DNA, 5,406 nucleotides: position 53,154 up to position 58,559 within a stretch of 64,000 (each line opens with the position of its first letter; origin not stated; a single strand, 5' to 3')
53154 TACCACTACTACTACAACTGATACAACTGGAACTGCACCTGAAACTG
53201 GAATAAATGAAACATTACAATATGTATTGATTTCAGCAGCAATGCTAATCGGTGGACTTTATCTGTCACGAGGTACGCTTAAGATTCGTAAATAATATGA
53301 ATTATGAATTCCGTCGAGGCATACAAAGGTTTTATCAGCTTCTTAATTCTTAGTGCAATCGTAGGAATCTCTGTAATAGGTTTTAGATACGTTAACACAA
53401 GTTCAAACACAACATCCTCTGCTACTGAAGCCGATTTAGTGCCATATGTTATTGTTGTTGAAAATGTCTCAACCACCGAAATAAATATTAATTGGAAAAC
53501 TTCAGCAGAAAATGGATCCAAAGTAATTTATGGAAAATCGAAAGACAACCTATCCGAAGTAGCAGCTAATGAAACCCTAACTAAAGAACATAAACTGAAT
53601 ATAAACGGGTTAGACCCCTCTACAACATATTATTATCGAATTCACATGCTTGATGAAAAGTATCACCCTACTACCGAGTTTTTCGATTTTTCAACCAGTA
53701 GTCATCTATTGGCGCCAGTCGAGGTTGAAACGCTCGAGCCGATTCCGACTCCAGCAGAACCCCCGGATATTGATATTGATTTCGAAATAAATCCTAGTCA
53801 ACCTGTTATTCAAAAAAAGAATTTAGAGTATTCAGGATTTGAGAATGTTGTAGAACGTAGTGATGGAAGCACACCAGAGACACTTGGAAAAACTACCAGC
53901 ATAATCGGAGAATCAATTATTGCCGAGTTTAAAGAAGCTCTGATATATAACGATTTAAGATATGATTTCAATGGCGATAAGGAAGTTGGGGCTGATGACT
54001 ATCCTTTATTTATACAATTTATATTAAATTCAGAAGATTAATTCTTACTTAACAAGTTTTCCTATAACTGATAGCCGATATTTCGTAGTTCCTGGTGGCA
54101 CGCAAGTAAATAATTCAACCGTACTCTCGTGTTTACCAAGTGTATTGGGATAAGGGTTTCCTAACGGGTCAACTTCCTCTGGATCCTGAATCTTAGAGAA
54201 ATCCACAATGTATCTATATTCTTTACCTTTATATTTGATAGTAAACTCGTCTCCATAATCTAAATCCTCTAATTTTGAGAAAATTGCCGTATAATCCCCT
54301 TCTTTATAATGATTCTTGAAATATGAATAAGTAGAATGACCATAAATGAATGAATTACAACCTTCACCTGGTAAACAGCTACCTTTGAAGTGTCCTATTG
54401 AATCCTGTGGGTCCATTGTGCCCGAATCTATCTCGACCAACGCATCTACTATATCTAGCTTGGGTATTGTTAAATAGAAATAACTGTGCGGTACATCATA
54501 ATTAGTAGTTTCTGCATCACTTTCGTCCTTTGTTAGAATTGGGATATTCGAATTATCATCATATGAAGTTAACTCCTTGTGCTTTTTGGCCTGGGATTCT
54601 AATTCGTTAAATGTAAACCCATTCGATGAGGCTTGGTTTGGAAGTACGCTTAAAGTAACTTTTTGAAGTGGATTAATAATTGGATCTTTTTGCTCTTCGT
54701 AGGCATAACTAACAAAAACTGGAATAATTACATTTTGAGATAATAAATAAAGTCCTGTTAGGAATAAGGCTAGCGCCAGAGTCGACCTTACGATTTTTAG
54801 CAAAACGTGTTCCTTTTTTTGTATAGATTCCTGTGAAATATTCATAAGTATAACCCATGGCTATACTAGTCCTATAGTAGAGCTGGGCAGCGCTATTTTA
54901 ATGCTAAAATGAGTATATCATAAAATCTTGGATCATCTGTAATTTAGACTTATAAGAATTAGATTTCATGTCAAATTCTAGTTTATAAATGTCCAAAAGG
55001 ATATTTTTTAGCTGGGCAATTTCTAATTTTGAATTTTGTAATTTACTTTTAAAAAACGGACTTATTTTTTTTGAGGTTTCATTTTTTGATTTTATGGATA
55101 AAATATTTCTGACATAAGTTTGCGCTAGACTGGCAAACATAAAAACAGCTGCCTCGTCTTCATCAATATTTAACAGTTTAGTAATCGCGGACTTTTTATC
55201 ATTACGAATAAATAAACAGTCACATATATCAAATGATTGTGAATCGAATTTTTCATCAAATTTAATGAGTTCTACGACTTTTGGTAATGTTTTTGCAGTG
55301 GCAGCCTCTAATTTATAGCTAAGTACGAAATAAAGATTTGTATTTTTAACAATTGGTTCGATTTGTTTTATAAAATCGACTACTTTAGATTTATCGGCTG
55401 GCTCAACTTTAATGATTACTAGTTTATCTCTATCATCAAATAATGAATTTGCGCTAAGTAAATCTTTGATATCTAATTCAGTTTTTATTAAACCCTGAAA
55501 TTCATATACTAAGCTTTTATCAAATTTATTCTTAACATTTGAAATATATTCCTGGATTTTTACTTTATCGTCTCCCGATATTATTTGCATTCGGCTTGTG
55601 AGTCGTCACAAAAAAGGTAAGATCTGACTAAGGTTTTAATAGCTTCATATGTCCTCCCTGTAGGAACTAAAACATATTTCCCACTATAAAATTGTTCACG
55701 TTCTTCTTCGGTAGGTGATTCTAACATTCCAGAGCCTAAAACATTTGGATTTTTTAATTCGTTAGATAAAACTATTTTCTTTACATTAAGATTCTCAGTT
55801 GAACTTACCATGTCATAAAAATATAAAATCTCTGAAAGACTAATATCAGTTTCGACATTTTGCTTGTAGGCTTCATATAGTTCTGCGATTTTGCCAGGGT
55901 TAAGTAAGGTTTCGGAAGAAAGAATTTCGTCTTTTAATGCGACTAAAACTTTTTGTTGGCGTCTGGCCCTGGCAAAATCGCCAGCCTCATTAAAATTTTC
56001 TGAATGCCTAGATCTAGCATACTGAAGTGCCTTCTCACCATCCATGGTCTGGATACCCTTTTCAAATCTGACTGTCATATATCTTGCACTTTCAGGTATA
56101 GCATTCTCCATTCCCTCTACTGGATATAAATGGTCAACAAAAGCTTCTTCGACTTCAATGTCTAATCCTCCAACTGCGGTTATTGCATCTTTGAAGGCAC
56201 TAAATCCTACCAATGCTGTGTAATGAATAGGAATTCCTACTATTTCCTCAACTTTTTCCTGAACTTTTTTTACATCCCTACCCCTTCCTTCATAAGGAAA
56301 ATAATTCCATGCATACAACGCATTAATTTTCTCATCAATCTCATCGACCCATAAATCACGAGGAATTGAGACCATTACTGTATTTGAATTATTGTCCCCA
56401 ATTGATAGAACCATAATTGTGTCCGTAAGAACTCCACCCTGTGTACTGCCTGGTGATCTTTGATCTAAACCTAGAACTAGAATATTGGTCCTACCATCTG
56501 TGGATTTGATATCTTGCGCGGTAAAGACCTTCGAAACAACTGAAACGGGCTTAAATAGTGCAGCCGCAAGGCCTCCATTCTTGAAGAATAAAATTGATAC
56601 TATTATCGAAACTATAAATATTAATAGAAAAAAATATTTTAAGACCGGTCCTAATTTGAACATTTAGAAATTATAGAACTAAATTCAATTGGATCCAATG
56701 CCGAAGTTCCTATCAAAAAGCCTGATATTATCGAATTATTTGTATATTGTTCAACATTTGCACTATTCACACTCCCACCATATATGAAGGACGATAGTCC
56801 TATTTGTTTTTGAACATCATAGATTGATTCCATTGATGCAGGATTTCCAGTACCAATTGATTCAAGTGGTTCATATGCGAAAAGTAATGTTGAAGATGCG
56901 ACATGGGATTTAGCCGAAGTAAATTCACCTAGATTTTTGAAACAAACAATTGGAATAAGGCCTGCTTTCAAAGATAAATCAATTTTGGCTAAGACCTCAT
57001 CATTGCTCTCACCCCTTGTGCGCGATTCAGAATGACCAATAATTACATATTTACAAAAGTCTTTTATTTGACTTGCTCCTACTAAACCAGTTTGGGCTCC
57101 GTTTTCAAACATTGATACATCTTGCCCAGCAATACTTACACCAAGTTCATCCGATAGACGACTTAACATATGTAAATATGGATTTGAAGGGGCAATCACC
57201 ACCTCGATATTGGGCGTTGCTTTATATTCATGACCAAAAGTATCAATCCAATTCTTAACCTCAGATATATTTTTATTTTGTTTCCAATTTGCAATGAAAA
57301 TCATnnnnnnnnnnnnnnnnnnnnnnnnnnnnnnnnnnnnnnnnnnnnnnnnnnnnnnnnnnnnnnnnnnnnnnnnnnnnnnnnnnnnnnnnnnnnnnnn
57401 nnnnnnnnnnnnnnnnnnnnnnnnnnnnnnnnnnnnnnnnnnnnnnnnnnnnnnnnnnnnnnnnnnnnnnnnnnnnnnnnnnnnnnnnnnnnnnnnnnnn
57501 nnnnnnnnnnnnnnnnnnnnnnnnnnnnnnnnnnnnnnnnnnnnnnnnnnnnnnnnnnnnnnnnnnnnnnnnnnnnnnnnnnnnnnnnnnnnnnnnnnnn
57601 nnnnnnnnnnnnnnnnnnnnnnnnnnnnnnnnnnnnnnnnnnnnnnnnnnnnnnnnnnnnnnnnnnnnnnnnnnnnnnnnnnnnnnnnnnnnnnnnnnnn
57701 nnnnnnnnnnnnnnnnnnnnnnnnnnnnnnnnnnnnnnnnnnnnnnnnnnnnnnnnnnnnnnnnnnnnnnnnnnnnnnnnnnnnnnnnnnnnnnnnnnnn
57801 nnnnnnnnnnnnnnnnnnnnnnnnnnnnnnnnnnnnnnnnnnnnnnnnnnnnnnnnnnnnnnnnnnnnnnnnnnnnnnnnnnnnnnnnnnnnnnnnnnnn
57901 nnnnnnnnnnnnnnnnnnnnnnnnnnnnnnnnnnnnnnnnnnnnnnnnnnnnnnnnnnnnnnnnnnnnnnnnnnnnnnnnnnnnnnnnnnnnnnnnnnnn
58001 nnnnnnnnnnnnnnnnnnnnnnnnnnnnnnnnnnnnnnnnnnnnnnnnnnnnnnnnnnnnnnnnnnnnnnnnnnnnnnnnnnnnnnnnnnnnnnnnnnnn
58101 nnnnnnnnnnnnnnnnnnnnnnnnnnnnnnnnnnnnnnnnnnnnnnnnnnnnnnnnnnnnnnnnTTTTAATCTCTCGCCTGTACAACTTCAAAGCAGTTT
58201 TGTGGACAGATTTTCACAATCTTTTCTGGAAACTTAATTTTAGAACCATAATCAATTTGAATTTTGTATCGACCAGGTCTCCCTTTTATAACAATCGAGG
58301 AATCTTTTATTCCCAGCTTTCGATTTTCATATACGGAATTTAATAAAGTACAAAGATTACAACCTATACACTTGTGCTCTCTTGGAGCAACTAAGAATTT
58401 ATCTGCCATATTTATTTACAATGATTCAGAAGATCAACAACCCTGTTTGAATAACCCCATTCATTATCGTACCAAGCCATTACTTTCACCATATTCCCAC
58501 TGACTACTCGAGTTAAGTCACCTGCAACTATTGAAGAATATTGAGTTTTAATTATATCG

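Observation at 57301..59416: Glycolytic operon gap–ferredoxin–AOR-N-domain protein–tpiA with no pgk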

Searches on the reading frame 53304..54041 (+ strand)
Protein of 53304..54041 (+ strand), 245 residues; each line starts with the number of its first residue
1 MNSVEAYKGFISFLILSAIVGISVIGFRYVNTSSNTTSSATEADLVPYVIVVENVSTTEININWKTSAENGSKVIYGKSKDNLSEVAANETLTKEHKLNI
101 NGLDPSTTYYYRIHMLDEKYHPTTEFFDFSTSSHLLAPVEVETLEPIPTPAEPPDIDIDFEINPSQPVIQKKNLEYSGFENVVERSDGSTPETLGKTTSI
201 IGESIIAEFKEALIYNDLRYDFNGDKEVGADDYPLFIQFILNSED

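Call 61: search_protein_families(library=pfam, proteins=[window:53304-54041:+], max_evalue=0.0001)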
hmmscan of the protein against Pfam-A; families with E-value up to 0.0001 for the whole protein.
window:53304-54041:+ (245 aa): 2 families
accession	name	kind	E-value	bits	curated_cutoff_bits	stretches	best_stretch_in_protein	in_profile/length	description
PF16656.11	Pur_ac_phosph_N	-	4.9e-11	43.5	30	1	52-129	8-91/93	Purple acid Phosphatase, N-terminal domain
PF00041.27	fn3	-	6.6e-05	23.5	25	0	50-119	6-72/84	Fibronectin type III domain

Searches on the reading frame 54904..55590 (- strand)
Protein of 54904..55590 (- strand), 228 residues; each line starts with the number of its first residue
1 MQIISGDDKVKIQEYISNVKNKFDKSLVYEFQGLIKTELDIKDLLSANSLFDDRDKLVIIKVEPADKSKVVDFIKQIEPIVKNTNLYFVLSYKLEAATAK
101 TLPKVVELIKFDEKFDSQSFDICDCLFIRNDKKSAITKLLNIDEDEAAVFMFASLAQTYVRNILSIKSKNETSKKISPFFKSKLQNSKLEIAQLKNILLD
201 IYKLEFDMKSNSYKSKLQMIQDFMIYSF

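Call 3: search_protein_families(library=pfam, proteins=[window:54904-55590:-], max_evalue=1)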
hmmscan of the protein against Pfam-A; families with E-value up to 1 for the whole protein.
window:54904-55590:- (228 aa): 2 families
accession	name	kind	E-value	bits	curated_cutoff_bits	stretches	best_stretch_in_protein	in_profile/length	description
PF10751.14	DUF2535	-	0.013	16.6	25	0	9-43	35-69/83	Protein of unknown function (DUF2535)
PF17031.10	DUF5101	-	0.095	13.2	27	1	64-108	24-68/99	Domain of unknown function (DUF5101)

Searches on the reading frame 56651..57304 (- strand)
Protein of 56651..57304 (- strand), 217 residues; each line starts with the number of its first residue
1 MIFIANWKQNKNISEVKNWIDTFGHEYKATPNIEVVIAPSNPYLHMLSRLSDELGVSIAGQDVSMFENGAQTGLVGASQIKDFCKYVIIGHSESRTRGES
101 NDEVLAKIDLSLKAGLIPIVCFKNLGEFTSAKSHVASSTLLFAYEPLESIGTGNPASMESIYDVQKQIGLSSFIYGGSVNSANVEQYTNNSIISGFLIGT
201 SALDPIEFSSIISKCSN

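Call 3: search_protein_families(library=pfam, proteins=[window:56651-57304:-], max_evalue=1)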
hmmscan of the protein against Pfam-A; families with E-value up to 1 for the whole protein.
window:56651-57304:- (217 aa): 1 family
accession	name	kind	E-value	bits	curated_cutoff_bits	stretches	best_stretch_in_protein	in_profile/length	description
PF00121.24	TIM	-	7.8e-45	153.7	20.1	1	2-214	2-244/245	Triosephosphate isomerase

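Call 4: search_protein_families(library=ncbifam, proteins=[window:56651-57304:-], max_evalue=1)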
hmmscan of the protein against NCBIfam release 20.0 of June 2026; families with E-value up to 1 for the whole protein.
window:56651-57304:- (217 aa): 9 families
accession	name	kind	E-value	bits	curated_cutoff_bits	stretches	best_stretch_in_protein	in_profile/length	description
NF011163.0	PRK14565.1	equivalog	1e-30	107.2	298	1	2-215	4-234/240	triosephosphate isomerase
NF000728.0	PRK00042.3-2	equivalog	5e-29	101.5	255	1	1-214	1-228/231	triose-phosphate isomerase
NF010569.0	PRK13962.1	equivalog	1.4e-28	99.5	883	1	2-213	400-642/645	bifunctional phosphoglycerate kinase/triosephosphate isomerase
NF000722.0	PRK00042.2-1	equivalog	1.3e-27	96.8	293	2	6-124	9-130/256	triose-phosphate isomerase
TIGR00419.1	tim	equivalog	1.9e-27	96.5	130.6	1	3-203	2-225/228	triose-phosphate isomerase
NF012036.0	PRK15492.1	equivalog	1.7e-11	44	509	1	4-214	8-257/261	triosephosphate isomerase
NF003302.0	PRK04302.1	subfamily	2.7e-11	43.6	132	1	2-158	5-154/223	triose-phosphate isomerase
NF011497.0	PRK14905.1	equivalog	1.5e-10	41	485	1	11-214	16-258/357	triosephosphate isomerase/PTS system glucose/sucrose-specific transporter subunit IIB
NF000729.0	PRK00042.3-3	equivalog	1.7e-10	41.2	309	1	122-213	133-232/234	triose-phosphate isomerase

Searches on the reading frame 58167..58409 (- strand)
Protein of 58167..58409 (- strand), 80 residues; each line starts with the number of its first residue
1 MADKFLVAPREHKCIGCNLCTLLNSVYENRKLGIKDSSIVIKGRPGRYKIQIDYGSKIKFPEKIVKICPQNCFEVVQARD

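Call 3: search_protein_families(library=pfam, proteins=[window:58167-58409:-], max_evalue=1)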
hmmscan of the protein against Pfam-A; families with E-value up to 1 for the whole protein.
window:58167-58409:- (80 aa): 3 families
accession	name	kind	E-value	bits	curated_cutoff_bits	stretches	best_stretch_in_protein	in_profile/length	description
PF14697.11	Fer4_21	-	0.01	16.4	35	1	9-21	36-48/59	4Fe-4S dicluster domain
PF00037.32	Fer4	-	0.022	15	21.1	1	12-20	6-14/24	4Fe-4S binding domain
PF24879.1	DUF7737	-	0.15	12.5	27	1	28-70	17-60/103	Domain of unknown function (DUF7737)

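Call 4: search_protein_families(library=ncbifam, proteins=[window:58167-58409:-], max_evalue=1)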
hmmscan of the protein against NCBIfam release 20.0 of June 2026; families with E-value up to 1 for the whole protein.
window:58167-58409:- (80 aa): 7 families
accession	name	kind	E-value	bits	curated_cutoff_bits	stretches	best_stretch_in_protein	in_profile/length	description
TIGR01971.1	NuoI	subfamily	0.00021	20.9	113.05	1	9-76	39-101/121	NADH-quinone oxidoreductase, chain I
NF004537.0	PRK05888.1-3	equivalog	0.002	17.7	163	1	12-75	68-132/204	NADH-quinone oxidoreductase subunit NuoI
NF004543.0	PRK05888.2-5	equivalog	0.006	16.1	243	1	12-73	59-115/217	NADH-quinone oxidoreductase subunit NuoI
NF038355.1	FDH3_beta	equivalog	0.02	14.9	240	1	10-75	8-73/180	formate dehydrogenase FDH3 subunit beta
TIGR02936.1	fdxN_nitrog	equivalog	0.021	14.9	80.55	1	4-21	62-79/91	ferredoxin III, nif-specific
NF040612.1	F420_dehyd_FpoI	exception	0.04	13.7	180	1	11-73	41-99/135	F420H2 dehydrogenase subunit FpoI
NF042987.1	OGOR_delta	exception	0.14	12.3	125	0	7-24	63-80/89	2-oxoglutarate ferredoxin oxidoreductase subunit delta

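Call 56: find_homologous_proteins(query=window:58167-58409:-, max_evalue=0.001)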
Query window:58167-58409:- (80 aa): 27 proteins with E <= 0.001 among 28 candidates.
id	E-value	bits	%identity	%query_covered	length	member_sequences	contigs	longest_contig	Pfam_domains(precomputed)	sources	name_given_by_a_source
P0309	8.9e-48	177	100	100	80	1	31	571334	-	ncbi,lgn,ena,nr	ncbi:MAG: hypothetical protein QG570_226 [Patescibacteria group bacterium]|nr:hypothetical protein [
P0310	9.8e-38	145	79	100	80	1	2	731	-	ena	-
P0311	3.9e-37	143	78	98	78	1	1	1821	-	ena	-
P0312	3.7e-34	134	73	98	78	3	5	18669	-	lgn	-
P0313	4.0e-31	124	71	98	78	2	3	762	-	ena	-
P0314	1.1e-30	123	68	99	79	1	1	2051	-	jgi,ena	-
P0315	2.6e-30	122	70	95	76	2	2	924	-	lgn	-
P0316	2.7e-30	122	68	96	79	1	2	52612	-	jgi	jgi:NAD-dependent dihydropyrimidine dehydrogenase PreA subunit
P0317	3.1e-30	121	71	95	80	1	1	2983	-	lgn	-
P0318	8.5e-30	120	68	96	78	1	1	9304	-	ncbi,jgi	-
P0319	2.2e-29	119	68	95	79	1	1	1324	-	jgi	jgi:Fe-S-cluster-containing dehydrogenase component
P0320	2.8e-29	118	67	99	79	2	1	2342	-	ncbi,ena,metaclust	metaclust:\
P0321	3.3e-29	118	68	98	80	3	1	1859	-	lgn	-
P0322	1.2e-28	116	68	95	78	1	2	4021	-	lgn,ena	-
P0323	1.3e-28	116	65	96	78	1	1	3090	-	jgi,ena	-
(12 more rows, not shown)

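Call 65: predict_structure(alignment_id=A4)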
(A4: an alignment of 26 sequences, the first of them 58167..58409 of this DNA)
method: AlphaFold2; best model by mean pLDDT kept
length: 80 residues; sequences in the alignment: 26
mean_pLDDT: 83.2   pTM: 0.65
mean pLDDT of the five models: 83.2, 67.0, 63.5, 58.3, 57.4
residues with pLDDT >= 90: 7; 70-90: 66; 50-70: 7; < 50: 0
segments of 3 or more residues with pLDDT < 50: none
pLDDT, mean of each block of 10 residues (from residue 1): 80 89 84 75 87 79 89 83
secondary structure, 60 per line:
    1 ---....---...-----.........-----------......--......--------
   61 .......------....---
elements in order: E4-7 H19-27 E39-44 E47-52 H61-67 E74-77
